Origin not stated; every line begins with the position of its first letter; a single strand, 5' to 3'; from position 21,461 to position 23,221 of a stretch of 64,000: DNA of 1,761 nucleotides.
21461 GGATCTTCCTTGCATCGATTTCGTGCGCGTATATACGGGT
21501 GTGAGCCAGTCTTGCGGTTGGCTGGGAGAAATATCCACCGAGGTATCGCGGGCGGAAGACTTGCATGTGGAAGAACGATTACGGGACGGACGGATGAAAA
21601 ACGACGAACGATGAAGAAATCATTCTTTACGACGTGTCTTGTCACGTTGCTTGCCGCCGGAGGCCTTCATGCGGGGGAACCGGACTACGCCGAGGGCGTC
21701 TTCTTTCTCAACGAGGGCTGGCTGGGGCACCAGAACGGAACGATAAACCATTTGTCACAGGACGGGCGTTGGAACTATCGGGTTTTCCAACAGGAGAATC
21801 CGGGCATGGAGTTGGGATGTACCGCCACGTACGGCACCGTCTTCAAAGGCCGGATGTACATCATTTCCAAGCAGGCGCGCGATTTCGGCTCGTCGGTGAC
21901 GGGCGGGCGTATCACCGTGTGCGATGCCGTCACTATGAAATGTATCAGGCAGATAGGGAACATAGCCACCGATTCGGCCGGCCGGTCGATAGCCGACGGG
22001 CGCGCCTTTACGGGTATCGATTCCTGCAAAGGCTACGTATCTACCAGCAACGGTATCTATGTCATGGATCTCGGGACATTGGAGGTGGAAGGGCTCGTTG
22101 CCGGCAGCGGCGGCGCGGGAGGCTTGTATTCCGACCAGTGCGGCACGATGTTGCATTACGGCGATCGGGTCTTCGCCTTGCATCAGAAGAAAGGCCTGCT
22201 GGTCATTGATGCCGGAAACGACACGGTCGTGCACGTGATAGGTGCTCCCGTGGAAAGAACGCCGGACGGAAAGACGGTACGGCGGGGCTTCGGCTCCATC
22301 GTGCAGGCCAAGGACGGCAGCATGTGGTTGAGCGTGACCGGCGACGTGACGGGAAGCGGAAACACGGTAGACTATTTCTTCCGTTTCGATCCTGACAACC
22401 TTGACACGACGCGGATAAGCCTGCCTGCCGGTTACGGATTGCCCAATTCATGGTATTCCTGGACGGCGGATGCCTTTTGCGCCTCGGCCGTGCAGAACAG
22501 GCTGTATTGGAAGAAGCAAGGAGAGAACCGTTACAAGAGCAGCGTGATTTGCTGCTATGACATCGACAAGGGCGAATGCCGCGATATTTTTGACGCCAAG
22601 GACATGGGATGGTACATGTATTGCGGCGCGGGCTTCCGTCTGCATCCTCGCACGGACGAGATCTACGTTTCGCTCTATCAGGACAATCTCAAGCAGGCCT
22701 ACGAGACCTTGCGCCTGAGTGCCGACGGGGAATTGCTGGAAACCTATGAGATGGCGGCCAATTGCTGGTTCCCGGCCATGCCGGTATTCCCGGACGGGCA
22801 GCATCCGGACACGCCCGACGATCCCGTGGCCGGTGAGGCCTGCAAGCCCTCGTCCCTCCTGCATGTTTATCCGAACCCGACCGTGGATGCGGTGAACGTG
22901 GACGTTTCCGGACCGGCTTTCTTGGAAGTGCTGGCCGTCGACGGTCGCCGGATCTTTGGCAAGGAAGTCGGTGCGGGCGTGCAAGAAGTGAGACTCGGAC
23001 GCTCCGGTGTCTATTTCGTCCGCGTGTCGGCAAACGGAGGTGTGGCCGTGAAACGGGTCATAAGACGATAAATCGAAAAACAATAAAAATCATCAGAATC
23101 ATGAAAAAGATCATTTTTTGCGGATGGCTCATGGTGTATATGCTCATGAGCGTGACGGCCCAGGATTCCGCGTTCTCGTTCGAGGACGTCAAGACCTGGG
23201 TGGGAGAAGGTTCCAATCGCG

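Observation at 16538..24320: A riboswitch-controlled corrinoid-uptake operon contains two accessory proteins that are T9SS cargo rather than lipoproteins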

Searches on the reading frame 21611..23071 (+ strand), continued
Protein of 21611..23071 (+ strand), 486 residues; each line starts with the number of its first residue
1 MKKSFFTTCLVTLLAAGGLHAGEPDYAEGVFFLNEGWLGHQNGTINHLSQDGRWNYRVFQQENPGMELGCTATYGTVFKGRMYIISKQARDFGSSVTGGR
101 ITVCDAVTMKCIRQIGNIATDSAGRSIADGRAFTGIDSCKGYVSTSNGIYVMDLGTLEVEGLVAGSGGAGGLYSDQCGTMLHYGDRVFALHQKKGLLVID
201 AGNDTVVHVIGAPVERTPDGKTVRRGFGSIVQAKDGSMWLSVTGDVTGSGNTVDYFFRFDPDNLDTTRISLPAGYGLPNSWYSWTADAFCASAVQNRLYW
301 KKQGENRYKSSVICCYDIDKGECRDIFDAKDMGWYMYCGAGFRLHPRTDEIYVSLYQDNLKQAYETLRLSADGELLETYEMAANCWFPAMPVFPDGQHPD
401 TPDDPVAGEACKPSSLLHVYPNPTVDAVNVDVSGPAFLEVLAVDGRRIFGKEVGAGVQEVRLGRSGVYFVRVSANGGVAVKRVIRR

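Call 51: search_protein_families(library=ncbifam, proteins=[L021:8901-9908:+, L021:9920-11695:+, L017:2902-4476:-, L027:13398-17360:+, L031:12134-13816:+, L031:13817-18844:+, L065:6210-9989:+, L065:9995-11356:+, L058:8318-11533:+, L019:9971-11440:+], max_evalue=0.01)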
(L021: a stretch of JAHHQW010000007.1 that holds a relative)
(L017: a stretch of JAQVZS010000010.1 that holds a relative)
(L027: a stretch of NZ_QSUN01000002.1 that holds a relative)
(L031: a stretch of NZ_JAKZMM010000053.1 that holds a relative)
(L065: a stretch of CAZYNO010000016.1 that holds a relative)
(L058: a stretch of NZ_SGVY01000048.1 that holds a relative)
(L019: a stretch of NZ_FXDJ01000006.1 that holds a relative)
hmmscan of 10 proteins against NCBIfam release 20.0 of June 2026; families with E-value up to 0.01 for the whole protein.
L021:8901-9908:+ (335 aa): 2 families
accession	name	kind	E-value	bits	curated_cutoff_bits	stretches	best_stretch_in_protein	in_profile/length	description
TIGR04183.1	Por_Secre_tail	domain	1.1e-09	38.1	23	1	276-335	13-72/72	T9SS type A sorting domain-containing protein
NF052644.1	T9SS_DNase_Rie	equivalog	0.00018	21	260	1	270-333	188-249/251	T9SS-dependent surface endonuclease, AS87_RS02955 family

L021:9920-11695:+ (591 aa): 3 families
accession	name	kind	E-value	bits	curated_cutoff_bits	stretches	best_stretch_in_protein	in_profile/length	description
TIGR04183.1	Por_Secre_tail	domain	1.9e-14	53.4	23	1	523-591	1-72/72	T9SS type A sorting domain-containing protein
NF052644.1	T9SS_DNase_Rie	equivalog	1.1e-08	34.8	260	1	502-590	164-250/251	T9SS-dependent surface endonuclease, AS87_RS02955 family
NF038113.1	T9SSA_dep_M36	equivalog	1.3e-08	33.5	885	1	506-589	778-867/869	T9SS-dependent M36 family metallopeptidase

L017:2902-4476:- (524 aa): 1 family
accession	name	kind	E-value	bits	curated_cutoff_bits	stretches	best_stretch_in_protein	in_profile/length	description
TIGR04183.1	Por_Secre_tail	domain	0.0028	17.6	23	1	465-524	13-72/72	T9SS type A sorting domain-containing protein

L027:13398-17360:+ (1320 aa): 3 families
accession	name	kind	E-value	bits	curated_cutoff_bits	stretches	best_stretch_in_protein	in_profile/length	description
NF053514.2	JUQZ_fam_ocin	equivalog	1.7e-05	25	40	0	945-985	66-106/107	BLB8/JUQZ-1 family protein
TIGR04183.1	Por_Secre_tail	domain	0.00045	20.1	23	1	1258-1320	10-72/72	T9SS type A sorting domain-containing protein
NF040672.1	SCO2322_fam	subfamily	0.00063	20.1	85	1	178-221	7-49/144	SCO2322 family protein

L031:12134-13816:+ (560 aa): 2 families
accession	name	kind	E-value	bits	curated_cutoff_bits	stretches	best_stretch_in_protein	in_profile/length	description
TIGR04183.1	Por_Secre_tail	domain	3.1e-05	23.9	23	1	506-560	18-72/72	T9SS type A sorting domain-containing protein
NF052644.1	T9SS_DNase_Rie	equivalog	0.00057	19.3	260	1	511-558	202-249/251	T9SS-dependent surface endonuclease, AS87_RS02955 family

L031:13817-18844:+ (1675 aa): 2 families
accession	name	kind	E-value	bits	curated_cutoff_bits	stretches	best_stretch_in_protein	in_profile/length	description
NF053514.2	JUQZ_fam_ocin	equivalog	1.9e-05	24.8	40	0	947-996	50-98/107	BLB8/JUQZ-1 family protein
TIGR04183.1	Por_Secre_tail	domain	0.00075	19.4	23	0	1615-1675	13-72/72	T9SS type A sorting domain-containing protein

L065:6210-9989:+ (1259 aa): 1 family
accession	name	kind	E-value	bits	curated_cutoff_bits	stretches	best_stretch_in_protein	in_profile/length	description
TIGR04183.1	Por_Secre_tail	domain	7.5e-08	32.2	23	1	1205-1257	15-69/72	T9SS type A sorting domain-containing protein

L065:9995-11356:+ (453 aa): 1 family
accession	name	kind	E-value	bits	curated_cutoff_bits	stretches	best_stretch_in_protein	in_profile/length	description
TIGR04183.1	Por_Secre_tail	domain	0.0044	17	23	0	408-453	20-72/72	T9SS type A sorting domain-containing protein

L058:8318-11533:+ (1071 aa): 0 families

L019:9971-11440:+ (489 aa): 3 families
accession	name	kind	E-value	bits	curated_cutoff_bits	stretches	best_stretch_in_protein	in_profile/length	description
NF052644.1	T9SS_DNase_Rie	equivalog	5e-05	22.8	260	1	439-487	201-249/251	T9SS-dependent surface endonuclease, AS87_RS02955 family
TIGR04183.1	Por_Secre_tail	domain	0.00026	20.9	23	1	429-489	12-72/72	T9SS type A sorting domain-containing protein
NF050065.1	DisulBndDsbICampy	equivalog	0.0069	14.8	800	0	174-223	426-473/498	disulfide bond formation protein DsbI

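Call 58: predict_structure(alignment_id=A3)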
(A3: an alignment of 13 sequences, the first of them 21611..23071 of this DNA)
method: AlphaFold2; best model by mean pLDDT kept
length: 486 residues; sequences in the alignment: 13
mean_pLDDT: 80.2   pTM: 0.72
mean pLDDT of the five models: 80.2, 80.1, 76.2, 75.8, 72.5
residues with pLDDT >= 90: 123; 70-90: 267; 50-70: 66; < 50: 30
segments of 3 or more residues with pLDDT < 50: 17-20, 283-286, 396-413
pLDDT, mean of each block of 10 residues (from residue 1): 60 53 72 68 82 87 88 81 86 77 92 92 88 89 93 95 87 83 91 92 96 88 87 86 79 87 88 77 58 87 74 91 91 73 83 75 78 86 60 55 33 57 78 89 83 90 85 77 80
secondary structure, 60 per line:
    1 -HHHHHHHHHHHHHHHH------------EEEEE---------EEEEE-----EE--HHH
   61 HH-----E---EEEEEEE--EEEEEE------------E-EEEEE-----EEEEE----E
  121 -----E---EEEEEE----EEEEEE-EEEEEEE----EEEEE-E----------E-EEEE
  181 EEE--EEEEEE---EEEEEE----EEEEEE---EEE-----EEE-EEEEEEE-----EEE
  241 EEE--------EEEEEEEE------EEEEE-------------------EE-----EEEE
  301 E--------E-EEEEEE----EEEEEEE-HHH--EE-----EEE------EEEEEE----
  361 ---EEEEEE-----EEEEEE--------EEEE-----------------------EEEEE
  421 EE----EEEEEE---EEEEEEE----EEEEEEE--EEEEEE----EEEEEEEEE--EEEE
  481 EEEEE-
elements in order: H2-17 E30-34 E44-48 H58-62 E72-78 E81-86 E101-105 E111-115 E130-135 E140-145 E147-153 E158-162 E177-183 E186-191 E195-200 E205-210 E214-216 E222-224 E226-232 E238-243 E252-259 E266-270 E297-301 E312-317 E322-328 E342-344 E351-356 E364-369 E375-380 E389-392 E416-422 E427-432 E436-442 E447-453 E456-461 E466-474 E477-485

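Call 63: fold_search(model_id=the predicted structure, library=pdb)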
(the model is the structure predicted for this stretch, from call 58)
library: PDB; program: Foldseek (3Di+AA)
matches with E <= 10: 1734; with E <= 0.001: 646
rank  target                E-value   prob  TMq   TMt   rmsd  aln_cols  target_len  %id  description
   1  9s6c_C                2.9e-16  1.00  0.58  0.81   4.0       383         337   20  B12 Binding protein - BtuK1 (released 2025-09-17)
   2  9s6c_B                4.3e-16  1.00  0.58  0.81   4.0       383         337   20  B12 Binding protein - BtuK1 (released 2025-09-17)
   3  9s6c_A                4.5e-16  1.00  0.58  0.81   4.0       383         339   20  B12 Binding protein - BtuK1 (released 2025-09-17)
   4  8bmz_A                1.4e-14  1.00  0.55  0.78   4.3       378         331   20  Bacteroides thetaiotaomicron surface lipoprotein BT1954 bound to adenosylcobalamin (released 2023-08-16)
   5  8bmz_B                2.0e-14  1.00  0.56  0.79   4.4       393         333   20  Bacteroides thetaiotaomicron surface lipoprotein BT1954 bound to adenosylcobalamin (released 2023-08-16)
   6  8bmy_A                3.0e-14  1.00  0.55  0.77   4.1       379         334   20  Bacteroides thetaiotaomicron surface lipoprotein bound to cyanocobalamin (released 2023-08-16)
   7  8bai_B                4.0e-14  1.00  0.55  0.80   4.3       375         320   19  The surface-exposed lipo-protein of BtuG2 in complex with cyanocobalamin. (released 2023-10-25)
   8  8bmx_D                6.2e-14  1.00  0.56  0.79   3.9       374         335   20  Bacteroides thetaiotaomicron B12 TonB dependent transporter in complex with a surface lipoprotein (released 2023-09-20)
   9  8okv_C                7.8e-14  1.00  0.52  0.75   4.2       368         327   18  lipoprotein BT2095 from Bacteroides thetaiotamicron bound to cyanocobalamin CnCbl (released 2023-09-20)
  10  8bn0                  7.8e-14  1.00  0.55  0.76   5.0       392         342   19  Bacteroides thetaiotaomicron surface protein BT1954 bound to (released 2023-08-16)
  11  8okv_A                9.4e-14  1.00  0.53  0.77   4.5       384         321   17  lipoprotein BT2095 from Bacteroides thetaiotamicron bound to cyanocobalamin CnCbl (released 2023-09-20)
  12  8bai_A                1.1e-13  1.00  0.55  0.80   4.1       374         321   19  The surface-exposed lipo-protein of BtuG2 in complex with cyanocobalamin. (released 2023-10-25)
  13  3dsm                  1.1e-13  1.00  0.54  0.78   4.0       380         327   19  Crystal structure of the surface layer protein BACUNI_02894 from Bacteroides uniformis, Northeast Structural Genomics Co (released 2008-09-09)
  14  8okv_B                2.0e-13  1.00  0.52  0.74   4.1       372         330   19  lipoprotein BT2095 from Bacteroides thetaiotamicron bound to cyanocobalamin CnCbl (released 2023-09-20)
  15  8okv_D                2.1e-13  1.00  0.53  0.77   4.3       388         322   17  lipoprotein BT2095 from Bacteroides thetaiotamicron bound to cyanocobalamin CnCbl (released 2023-09-20)
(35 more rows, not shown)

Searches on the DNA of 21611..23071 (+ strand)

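Call 49: search_rna_families(sources=[L021, L027, L030, L031, L040, L065, L017], threshold=gathering)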
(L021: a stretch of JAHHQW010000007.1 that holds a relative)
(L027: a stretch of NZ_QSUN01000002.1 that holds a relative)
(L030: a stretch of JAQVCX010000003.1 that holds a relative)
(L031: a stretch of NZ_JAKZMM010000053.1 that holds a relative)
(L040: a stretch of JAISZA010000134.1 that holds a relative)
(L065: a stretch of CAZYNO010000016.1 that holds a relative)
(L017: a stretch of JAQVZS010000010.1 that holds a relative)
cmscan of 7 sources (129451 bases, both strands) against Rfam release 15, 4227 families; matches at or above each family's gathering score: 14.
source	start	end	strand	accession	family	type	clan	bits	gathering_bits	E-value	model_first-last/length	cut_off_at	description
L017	4881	5082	-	RF00174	Cobalamin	Cis-reg; riboswitch;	CL00101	113.2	31.5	2.9e-27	1-189/189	no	Cobalamin riboswitch aptamer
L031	11798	11998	+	RF00174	Cobalamin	Cis-reg; riboswitch;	CL00101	111.5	31.5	8.5e-27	1-189/189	no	Cobalamin riboswitch aptamer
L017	5136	5337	+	RF00174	Cobalamin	Cis-reg; riboswitch;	CL00101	111.1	31.5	1.1e-26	1-189/189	no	Cobalamin riboswitch aptamer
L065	5893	6084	+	RF00174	Cobalamin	Cis-reg; riboswitch;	CL00101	110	31.5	2.3e-26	1-189/189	no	Cobalamin riboswitch aptamer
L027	4661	4864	-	RF00174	Cobalamin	Cis-reg; riboswitch;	CL00101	107.6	31.5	1.1e-25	1-189/189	no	Cobalamin riboswitch aptamer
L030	11738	11936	+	RF00174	Cobalamin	Cis-reg; riboswitch;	CL00101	107.2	31.5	1.5e-25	1-189/189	no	Cobalamin riboswitch aptamer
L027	5199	5404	+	RF00174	Cobalamin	Cis-reg; riboswitch;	CL00101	106.8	31.5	1.9e-25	1-189/189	no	Cobalamin riboswitch aptamer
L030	5149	5356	+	RF00174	Cobalamin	Cis-reg; riboswitch;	CL00101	101.7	31.5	5.4e-24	1-189/189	no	Cobalamin riboswitch aptamer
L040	374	576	+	RF00174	Cobalamin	Cis-reg; riboswitch;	CL00101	98.1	31.5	5.8e-23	1-189/189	no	Cobalamin riboswitch aptamer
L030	1688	1889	-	RF00174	Cobalamin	Cis-reg; riboswitch;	CL00101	97.6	31.5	8.1e-23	1-189/189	no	Cobalamin riboswitch aptamer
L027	13082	13309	+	RF00174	Cobalamin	Cis-reg; riboswitch;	CL00101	95.3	31.5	3.7e-22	1-189/189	no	Cobalamin riboswitch aptamer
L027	17833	18039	+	RF00174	Cobalamin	Cis-reg; riboswitch;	CL00101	92.8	31.5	1.9e-21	1-189/189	no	Cobalamin riboswitch aptamer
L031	5152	5364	+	RF00174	Cobalamin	Cis-reg; riboswitch;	CL00101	88.4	31.5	3.4e-20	1-189/189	no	Cobalamin riboswitch aptamer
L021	8526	8721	+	RF00174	Cobalamin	Cis-reg; riboswitch;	CL00101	75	31.5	2.4e-16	1-189/189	no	Cobalamin riboswitch aptamer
